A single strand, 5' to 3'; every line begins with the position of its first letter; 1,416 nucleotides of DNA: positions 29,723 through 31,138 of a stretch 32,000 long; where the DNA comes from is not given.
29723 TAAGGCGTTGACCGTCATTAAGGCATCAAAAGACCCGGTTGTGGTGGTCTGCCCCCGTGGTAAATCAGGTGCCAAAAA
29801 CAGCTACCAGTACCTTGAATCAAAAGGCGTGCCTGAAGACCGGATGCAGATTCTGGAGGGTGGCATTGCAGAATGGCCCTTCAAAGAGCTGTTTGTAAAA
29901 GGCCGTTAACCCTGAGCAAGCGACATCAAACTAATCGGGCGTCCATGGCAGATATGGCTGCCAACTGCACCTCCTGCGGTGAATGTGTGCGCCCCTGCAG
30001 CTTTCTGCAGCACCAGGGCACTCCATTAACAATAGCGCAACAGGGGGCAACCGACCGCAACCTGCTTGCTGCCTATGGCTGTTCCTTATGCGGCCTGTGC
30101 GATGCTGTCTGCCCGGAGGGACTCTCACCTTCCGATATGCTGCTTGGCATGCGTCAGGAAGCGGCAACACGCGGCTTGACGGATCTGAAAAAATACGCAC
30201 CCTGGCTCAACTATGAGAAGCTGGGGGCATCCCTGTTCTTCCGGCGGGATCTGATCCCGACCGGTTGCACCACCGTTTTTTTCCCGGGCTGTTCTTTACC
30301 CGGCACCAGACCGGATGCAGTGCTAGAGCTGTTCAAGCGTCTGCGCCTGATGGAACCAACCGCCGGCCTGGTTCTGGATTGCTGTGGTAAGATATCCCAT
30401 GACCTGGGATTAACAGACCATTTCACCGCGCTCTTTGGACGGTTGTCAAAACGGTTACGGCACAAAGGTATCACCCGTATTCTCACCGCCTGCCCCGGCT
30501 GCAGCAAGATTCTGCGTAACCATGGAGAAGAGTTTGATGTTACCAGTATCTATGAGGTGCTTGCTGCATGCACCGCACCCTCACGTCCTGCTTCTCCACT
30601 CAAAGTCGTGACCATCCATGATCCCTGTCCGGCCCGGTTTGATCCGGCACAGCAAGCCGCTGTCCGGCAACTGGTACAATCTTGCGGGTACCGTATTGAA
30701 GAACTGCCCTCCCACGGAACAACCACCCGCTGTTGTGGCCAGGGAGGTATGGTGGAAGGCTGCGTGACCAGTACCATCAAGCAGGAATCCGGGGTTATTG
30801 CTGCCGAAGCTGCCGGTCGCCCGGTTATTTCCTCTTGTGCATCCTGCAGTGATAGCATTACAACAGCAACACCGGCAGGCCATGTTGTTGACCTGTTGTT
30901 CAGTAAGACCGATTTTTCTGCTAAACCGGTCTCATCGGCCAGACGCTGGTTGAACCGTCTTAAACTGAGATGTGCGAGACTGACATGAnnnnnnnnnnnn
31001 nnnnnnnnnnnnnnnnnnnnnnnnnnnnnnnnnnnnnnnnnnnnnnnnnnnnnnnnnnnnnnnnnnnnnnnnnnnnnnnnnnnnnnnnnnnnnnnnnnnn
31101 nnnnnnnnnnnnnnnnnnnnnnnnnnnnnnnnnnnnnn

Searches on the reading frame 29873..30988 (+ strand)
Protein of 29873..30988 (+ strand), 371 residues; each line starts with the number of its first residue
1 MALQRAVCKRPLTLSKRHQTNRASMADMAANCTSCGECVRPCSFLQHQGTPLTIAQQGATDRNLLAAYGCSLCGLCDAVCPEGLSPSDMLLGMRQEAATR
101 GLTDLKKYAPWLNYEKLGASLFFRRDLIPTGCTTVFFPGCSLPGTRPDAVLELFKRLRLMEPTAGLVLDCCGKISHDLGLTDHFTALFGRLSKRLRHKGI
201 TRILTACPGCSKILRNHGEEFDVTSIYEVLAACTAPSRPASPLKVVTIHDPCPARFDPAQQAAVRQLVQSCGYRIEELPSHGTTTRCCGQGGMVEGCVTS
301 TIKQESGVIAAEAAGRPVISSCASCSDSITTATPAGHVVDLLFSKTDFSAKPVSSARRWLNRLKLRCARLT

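Call 35: search_protein_families(library=ncbifam, proteins=[window:29873-30988:+], max_evalue=1e-10)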
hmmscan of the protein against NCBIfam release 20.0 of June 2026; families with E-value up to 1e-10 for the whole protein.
window:29873-30988:+ (371 aa): 2 families
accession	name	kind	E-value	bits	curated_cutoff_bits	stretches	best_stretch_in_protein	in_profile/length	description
NF045663.1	diclust_near_Sec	equivalog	1.7e-61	208.3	530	1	16-366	290-658/759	pyridine nucleotide-disulfide oxidoreductase/dicluster-binding protein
NF004898.0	PRK06259.1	equivalog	1.6e-13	50.1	385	1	170-329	302-463/488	fumarate reductase (CoM/CoB) subunit TfrB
